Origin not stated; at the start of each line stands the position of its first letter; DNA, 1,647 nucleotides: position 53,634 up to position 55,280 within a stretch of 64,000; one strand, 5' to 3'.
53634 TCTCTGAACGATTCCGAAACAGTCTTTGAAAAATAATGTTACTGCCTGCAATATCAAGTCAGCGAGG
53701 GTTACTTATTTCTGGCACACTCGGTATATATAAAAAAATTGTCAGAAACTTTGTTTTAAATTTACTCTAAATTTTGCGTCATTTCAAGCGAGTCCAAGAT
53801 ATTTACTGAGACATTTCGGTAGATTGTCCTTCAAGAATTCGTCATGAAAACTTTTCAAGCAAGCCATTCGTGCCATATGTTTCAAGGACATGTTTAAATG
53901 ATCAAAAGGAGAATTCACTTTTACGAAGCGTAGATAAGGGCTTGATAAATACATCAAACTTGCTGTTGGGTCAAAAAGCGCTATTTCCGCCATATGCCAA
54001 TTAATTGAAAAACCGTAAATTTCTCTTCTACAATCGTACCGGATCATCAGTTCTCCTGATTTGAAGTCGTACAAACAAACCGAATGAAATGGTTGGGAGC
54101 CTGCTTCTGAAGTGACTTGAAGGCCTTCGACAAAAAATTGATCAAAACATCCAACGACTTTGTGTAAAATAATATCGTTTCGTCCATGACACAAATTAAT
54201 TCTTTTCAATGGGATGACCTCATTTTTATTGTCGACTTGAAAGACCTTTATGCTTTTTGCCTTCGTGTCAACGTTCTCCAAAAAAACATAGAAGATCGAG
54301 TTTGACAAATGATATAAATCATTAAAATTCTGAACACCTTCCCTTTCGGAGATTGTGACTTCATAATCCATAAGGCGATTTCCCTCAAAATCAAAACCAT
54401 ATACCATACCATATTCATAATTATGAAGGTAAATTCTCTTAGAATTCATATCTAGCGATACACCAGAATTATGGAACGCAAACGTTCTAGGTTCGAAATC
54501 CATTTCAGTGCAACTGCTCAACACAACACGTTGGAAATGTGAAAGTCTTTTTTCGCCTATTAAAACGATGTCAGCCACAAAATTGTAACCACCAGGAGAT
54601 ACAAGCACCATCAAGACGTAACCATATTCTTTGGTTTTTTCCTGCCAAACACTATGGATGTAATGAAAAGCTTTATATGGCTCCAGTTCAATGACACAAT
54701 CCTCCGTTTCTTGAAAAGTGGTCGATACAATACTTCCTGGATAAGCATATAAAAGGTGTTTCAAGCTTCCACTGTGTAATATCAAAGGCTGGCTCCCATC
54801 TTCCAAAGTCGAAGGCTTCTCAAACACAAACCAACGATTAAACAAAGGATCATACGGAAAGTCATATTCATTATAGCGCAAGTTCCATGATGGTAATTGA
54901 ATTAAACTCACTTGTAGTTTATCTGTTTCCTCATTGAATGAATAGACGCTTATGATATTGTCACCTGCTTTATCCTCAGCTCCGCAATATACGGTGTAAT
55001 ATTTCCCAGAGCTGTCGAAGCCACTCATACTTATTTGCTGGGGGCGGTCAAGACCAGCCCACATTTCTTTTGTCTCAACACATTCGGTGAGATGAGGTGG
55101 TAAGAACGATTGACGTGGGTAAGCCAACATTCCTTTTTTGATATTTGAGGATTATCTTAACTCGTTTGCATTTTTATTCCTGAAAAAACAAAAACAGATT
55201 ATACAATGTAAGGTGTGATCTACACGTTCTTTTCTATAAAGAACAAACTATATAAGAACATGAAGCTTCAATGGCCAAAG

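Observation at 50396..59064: Tandem triplication of an intronless 448-aa gene with a C-terminal SOCS-box-like motif and an unassigned N-terminal domain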

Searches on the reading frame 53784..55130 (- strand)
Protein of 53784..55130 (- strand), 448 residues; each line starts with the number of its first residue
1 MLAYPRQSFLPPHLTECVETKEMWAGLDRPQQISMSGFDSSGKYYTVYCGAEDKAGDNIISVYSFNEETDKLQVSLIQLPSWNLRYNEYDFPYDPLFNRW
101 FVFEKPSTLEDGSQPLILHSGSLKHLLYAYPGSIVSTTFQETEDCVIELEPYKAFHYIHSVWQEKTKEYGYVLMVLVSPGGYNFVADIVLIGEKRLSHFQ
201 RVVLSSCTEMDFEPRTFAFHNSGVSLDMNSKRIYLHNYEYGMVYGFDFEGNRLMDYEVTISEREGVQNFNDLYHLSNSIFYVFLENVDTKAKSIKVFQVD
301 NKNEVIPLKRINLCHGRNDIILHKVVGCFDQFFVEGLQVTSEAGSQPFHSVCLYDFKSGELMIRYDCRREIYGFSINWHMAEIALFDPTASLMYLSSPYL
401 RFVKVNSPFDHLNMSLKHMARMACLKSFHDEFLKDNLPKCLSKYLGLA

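Call 4: search_protein_families(library=pfam, proteins=[window:53784-55130:-], max_evalue=10)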
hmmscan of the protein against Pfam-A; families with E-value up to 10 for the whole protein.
window:53784-55130:- (448 aa): 1 family
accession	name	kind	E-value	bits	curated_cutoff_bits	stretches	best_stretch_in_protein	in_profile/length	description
PF01477.28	PLAT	-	0.027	15.6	23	1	276-352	28-100/117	PLAT/LH2 domain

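Call 6: search_solved_structures(query=window:53784-55130:-, max_evalue=10, show_alignments=3)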
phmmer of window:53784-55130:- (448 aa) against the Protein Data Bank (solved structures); distinct sequences matched with E-value up to 10: 0.

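Call 7: find_homologous_proteins(query=window:53784-55130:-, max_evalue=0.001)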
Query window:53784-55130:- (448 aa): 2 proteins with E <= 0.001 among 1737 candidates.
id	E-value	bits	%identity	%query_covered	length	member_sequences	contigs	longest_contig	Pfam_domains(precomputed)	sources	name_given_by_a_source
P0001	8.4e-106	373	55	70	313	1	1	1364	-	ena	-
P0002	9.7e-104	366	68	54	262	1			-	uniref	uniref:Uncharacterized protein n=1 Tax=Clytia hemisphaerica TaxID=252671 RepID=A0A7M5TQR3_9CNID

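Call 19: predict_structure(alignment_id=A1)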
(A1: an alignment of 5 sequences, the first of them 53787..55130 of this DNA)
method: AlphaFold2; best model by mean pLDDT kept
length: 448 residues; sequences in the alignment: 5
mean_pLDDT: 47.0   pTM: 0.48
mean pLDDT of the five models: 47.0, 41.8, 37.9, 37.6, 34.2
residues with pLDDT >= 90: 0; 70-90: 63; 50-70: 81; < 50: 304
segments of 3 or more residues with pLDDT < 50: 1-156, 192-197, 211-220, 314-319, 323-375, 377-448
pLDDT, mean of each block of 10 residues (from residue 1): 30 40 30 27 26 37 41 45 34 37 40 34 35 30 32 46 54 60 64 46 67 39 70 76 83 81 59 72 70 74 74 46 44 40 38 39 43 47 44 35 33 35 36 45 35
secondary structure, 60 per line:
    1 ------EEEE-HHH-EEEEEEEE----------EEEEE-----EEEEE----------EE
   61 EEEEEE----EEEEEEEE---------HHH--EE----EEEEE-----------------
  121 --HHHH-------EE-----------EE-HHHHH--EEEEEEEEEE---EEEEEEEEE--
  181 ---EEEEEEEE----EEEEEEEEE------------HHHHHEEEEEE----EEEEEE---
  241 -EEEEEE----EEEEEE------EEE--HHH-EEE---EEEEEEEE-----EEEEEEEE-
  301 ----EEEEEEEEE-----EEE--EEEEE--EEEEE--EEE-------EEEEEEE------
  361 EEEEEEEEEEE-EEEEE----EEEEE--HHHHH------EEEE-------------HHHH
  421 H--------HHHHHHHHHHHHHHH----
elements in order: E7-10 E16-23 E34-38 E44-48 E59-66 E71-78 E99-103 H123-126 H150-154 E157-166 E170-178 E184-191 E196-204 H217-221 E222-227 E232-237 E242-247 E252-257 E264-266 E273-275 E279-286 E292-299 E305-313 E319-321 E324-328 E331-335 E338-340 E348-354 E361-371 E373-377 E382-386 H389-393 E400-403 H417-421 H430-444

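Call 20: search_protein_representatives(alignment_id=A1)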
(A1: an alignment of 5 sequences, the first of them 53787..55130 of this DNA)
Query: 5 sequences, 439 profile positions. Proteins with E-value up to 0.001 (for the whole library): 62; up to 1e-10: 39; up to 1e-30: 11. The best 62 are listed.
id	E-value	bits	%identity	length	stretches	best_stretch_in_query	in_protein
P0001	2.4e-177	606.9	-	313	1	1-312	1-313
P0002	2.1e-144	498.3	-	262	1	1-244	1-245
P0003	9.5e-86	305.0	-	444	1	1-439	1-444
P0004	2.9e-69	250.7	-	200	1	1-201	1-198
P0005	9.3e-63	229.2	-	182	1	218-383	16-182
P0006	7.3e-55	203.2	-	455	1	4-438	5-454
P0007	5.4e-41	157.5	-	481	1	6-438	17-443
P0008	4.5e-39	151.2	-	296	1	156-439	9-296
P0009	1.6e-33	132.9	-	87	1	1-84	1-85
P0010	7.6e-33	130.7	-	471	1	36-438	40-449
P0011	1.1e-31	126.9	-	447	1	5-438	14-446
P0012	9.7e-30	120.4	-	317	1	119-438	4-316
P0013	3.3e-29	118.7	-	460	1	6-438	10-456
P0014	1.0e-25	107.2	-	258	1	3-204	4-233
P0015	1.5e-22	96.8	-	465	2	171-438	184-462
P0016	1.4e-20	90.3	-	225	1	223-438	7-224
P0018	2.6e-19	86.1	-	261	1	173-436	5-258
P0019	5.0e-19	85.1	-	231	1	213-438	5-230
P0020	1.2e-18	83.9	-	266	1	188-438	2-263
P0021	4.5e-17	78.7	-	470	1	6-438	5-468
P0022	4.7e-16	75.3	-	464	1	1-438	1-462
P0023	2.1e-15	73.2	-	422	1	23-438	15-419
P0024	5.2e-15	71.9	-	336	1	184-438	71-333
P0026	6.6e-15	71.6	-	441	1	60-439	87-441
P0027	6.6e-15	71.6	-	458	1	31-438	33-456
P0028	7.6e-15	71.4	-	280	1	163-438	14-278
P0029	9.1e-15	71.1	-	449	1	6-438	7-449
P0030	1.2e-14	70.7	-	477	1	4-438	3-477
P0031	1.6e-14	70.3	-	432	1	6-383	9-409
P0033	9.4e-13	64.5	-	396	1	34-438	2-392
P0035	8.4e-12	61.3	-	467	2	270-439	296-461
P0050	7.7e-07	45.0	-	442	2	317-438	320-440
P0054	2.7e-05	39.9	-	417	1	188-438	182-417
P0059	1.8e-04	37.2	-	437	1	319-438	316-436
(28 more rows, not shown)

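Call 24: search_protein_families(library=pfam, alignment_id=A2, max_evalue=1)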
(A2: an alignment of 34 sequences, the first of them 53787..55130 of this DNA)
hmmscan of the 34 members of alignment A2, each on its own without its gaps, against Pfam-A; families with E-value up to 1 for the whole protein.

A. member 1, window:53787-55130:- (448 aa): 1 family
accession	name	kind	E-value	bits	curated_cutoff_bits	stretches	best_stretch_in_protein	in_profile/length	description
PF01477.28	PLAT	-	0.027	15.6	23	1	276-352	28-100/117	PLAT/LH2 domain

B. families by the number of members that match (of 34 scanned): 23 families
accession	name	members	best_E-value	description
PF13913.12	zf-C2HC_2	2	0.00091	zinc-finger of a C2HC-type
PF01477.28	PLAT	2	0.027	PLAT/LH2 domain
PF05813.17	Orthopox_F7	1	0.035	Orthopoxvirus F7 protein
PF22164.2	Dark_WHD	1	0.054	Dark, winged-helix domain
PF03147.19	FDX-ACB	1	0.065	Ferredoxin-fold anticodon binding domain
PF17443.8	pXO2-72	1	0.069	Uncharacterized protein pXO2-72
PF19448.4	DUF5986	1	0.079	Family of unknown function (DUF5986)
PF20328.3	DUF6623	1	0.099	Family of unknown function (DUF6623)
PF24190.1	OB_RNR_2nd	1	0.11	Ribonuclease R second OB domain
PF24171.1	Fn3-III_PB4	1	0.12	Straight fiber protein PB4 third Fn3-like domain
PF23759.1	GBD_T9SS_assoc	1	0.13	Galactose binding domain-like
PF01870.24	Hjc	1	0.14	Archaeal holliday junction resolvase (hjc)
PF07525.21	SOCS_box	1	0.14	SOCS box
PF07812.18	TfuA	1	0.14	TfuA-like protein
PF07106.19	TBPIP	1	0.15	TBPIP/Hop2 winged helix domain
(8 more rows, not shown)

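Call 25: search_solved_structures(query=A2, max_evalue=10, show_alignments=4)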
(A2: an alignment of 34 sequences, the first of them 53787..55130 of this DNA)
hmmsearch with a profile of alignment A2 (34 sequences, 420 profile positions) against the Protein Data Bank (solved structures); distinct sequences matched with E-value up to 10: 7.
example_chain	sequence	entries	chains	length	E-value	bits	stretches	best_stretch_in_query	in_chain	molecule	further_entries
9h2q_B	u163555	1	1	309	0.024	16.9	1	314-383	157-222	Autophagy-related protein 16-1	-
4nwy_A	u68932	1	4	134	0.15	14.3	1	259-325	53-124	Protein disulfide-isomerase-like protein of the testis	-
5fdk_A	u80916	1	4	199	0.22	13.7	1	155-224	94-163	Holliday junction resolvase RecU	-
1zp7_A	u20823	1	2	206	0.25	13.6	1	156-224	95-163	Recombination protein U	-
1rzn_A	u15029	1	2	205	0.27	13.5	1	156-224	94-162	Recombination protein U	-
1qdn_A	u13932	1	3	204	0.42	12.8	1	52-104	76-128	PROTEIN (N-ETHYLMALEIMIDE SENSITIVE FUSION PROTEIN (NSF))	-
1qcs_A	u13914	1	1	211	0.44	12.7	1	52-104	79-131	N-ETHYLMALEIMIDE SENSITIVE FACTOR (NSF-N)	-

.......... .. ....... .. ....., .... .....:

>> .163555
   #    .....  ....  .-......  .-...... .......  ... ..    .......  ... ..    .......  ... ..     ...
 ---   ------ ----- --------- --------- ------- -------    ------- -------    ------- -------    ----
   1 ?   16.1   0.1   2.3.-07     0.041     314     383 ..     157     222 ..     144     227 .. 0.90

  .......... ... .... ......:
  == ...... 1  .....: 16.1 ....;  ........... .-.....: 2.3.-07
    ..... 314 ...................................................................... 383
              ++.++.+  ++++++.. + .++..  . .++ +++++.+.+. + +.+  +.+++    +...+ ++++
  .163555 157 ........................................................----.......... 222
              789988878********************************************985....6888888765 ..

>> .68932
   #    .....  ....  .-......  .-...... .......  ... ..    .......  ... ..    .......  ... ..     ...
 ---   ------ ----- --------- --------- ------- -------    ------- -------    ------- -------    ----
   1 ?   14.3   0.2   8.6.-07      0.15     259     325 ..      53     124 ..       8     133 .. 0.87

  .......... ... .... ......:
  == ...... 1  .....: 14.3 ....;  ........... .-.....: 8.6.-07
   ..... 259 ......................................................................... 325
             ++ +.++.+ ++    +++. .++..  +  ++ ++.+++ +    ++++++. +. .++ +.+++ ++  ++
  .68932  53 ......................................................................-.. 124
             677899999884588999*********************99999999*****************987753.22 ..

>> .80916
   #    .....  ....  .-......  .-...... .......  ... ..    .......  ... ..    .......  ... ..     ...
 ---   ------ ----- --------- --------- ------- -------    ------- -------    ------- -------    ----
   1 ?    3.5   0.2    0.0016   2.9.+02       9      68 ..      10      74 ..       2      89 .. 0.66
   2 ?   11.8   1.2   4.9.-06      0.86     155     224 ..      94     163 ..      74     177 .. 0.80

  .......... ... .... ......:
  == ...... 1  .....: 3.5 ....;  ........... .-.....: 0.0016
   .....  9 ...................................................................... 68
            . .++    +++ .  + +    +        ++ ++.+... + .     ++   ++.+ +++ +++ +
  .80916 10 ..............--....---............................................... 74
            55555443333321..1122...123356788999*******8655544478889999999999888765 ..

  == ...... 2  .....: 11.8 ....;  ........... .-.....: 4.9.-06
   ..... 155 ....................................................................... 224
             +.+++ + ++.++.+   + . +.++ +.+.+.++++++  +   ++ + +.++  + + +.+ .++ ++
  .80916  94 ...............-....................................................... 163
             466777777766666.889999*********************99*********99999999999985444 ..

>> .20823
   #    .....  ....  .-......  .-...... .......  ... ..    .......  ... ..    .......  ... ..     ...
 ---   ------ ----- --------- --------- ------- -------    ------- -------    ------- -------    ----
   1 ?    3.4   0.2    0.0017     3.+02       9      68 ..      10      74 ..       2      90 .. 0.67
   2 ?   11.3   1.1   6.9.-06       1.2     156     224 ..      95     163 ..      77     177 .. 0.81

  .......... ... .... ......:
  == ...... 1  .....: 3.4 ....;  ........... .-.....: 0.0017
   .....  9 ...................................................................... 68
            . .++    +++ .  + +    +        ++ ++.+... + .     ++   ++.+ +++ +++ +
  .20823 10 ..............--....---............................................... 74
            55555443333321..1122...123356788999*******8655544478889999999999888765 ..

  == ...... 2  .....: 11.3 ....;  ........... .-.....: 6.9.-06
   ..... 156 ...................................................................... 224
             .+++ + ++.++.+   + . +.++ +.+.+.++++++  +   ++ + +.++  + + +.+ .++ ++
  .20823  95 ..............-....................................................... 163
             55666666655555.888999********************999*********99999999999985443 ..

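Call 33: predict_structure(alignment_id=A2)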
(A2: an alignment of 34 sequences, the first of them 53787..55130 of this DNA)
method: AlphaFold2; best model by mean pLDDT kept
length: 448 residues; sequences in the alignment: 34
mean_pLDDT: 83.8   pTM: 0.84
mean pLDDT of the five models: 83.8, 83.6, 83.6, 82.9, 81.0
residues with pLDDT >= 90: 187; 70-90: 194; 50-70: 62; < 50: 5
segments of 3 or more residues with pLDDT < 50: none
pLDDT, mean of each block of 10 residues (from residue 1): 71 93 87 87 92 76 94 93 63 86 89 91 90 87 79 86 84 89 89 86 83 57 86 87 92 86 59 89 86 92 93 77 84 92 86 93 92 92 84 66 92 76 71 73 68
secondary structure, 60 per line:
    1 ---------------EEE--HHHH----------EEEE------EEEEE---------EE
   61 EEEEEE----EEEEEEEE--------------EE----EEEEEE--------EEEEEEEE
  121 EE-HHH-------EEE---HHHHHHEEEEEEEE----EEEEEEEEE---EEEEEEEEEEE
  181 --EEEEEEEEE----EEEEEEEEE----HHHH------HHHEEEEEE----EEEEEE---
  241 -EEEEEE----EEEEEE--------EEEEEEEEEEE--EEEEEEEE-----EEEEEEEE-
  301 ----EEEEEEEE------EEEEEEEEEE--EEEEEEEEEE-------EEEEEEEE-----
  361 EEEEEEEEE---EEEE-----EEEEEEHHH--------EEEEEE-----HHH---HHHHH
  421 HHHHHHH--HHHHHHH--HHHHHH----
elements in order: E16-18 H21-24 E35-38 E45-49 E59-66 E71-78 E99-104 E113-122 E134-136 H140-145 E146-153 E158-166 E170-180 E183-191 E196-204 H209-212 E222-227 E232-237 E242-247 E252-257 E266-276 E279-286 E292-299 E305-312 E319-328 E331-340 E348-355 E361-369 E373-376 E382-387 E399-404 H416-427 H430-436 H439-444

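Call 36: list_cluster_members(proteins=[P0003, P0006, P0007, P0010, P0011, P0013, P0021, P0027, P0050, P0059])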
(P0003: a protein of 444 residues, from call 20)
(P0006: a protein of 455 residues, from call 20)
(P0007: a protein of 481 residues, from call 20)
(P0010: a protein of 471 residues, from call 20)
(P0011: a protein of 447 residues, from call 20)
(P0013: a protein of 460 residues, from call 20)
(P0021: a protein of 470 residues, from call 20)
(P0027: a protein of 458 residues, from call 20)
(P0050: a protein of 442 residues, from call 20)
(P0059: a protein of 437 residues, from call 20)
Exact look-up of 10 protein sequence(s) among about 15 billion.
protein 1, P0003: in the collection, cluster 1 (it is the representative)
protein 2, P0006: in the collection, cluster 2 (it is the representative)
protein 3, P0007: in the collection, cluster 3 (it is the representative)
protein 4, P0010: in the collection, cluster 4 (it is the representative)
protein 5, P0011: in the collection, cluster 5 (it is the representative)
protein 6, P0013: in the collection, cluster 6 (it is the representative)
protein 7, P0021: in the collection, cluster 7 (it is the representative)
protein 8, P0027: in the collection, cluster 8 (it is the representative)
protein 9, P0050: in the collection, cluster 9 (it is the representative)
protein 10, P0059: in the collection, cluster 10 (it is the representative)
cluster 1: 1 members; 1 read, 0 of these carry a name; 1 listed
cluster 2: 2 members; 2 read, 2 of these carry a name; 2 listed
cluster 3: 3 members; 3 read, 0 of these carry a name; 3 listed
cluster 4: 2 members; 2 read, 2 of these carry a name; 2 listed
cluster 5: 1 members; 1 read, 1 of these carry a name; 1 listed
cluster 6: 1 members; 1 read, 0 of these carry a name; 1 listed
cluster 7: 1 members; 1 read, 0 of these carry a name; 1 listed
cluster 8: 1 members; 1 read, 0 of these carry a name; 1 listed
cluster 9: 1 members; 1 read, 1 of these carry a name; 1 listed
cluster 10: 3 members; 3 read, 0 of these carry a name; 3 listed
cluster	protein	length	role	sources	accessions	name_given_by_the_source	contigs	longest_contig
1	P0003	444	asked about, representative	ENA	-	-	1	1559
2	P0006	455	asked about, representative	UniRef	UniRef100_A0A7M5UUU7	Uncharacterized protein n=1 Tax=Clytia hemisphaerica TaxID=252671 RepID=A0A7M5UUU7_9CNID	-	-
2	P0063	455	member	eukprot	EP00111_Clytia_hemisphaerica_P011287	TCONS_00033046-protein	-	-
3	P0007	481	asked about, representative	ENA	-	-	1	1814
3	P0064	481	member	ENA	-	-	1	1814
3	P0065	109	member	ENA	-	-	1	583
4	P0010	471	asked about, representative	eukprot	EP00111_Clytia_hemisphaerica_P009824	TCONS_00028819-protein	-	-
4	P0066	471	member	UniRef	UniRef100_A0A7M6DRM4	SOCS box domain-containing protein n=1 Tax=Clytia hemisphaerica TaxID=252671 ...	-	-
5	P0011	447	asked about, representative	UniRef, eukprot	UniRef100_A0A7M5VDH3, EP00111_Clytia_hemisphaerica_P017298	Uncharacterized protein n=1 Tax=Clytia hemisphaerica TaxID=252671 RepID=A0A7M5VDH3_9CNID | TCONS_00051213-protein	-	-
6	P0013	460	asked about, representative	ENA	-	-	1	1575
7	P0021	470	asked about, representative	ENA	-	-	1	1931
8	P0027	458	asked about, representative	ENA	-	-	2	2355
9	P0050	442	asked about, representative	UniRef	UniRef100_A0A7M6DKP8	Uncharacterized protein n=1 Tax=Clytia hemisphaerica TaxID=252671 RepID=A0A7M6DKP8_9CNID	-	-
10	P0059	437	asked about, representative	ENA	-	-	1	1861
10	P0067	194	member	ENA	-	-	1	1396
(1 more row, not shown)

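Call 38: find_encoding_contigs(protein=P0003, max_places=3, flank=3000)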
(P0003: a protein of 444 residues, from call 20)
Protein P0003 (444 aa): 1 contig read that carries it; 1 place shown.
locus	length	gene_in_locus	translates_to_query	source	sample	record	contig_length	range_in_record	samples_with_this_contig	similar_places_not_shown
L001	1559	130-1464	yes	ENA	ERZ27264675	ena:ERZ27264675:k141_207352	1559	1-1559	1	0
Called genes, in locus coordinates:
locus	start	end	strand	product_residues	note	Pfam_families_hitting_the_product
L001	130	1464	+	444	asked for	-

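Call 39: find_encoding_contigs(protein=P0001, max_places=3, flank=3000)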
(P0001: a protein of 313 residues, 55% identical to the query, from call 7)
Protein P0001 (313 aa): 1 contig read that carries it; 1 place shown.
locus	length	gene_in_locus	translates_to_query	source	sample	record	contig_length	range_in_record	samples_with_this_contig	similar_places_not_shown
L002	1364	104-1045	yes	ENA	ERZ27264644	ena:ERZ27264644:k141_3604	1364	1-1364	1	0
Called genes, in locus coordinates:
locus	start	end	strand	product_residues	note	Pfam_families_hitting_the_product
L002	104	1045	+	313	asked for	-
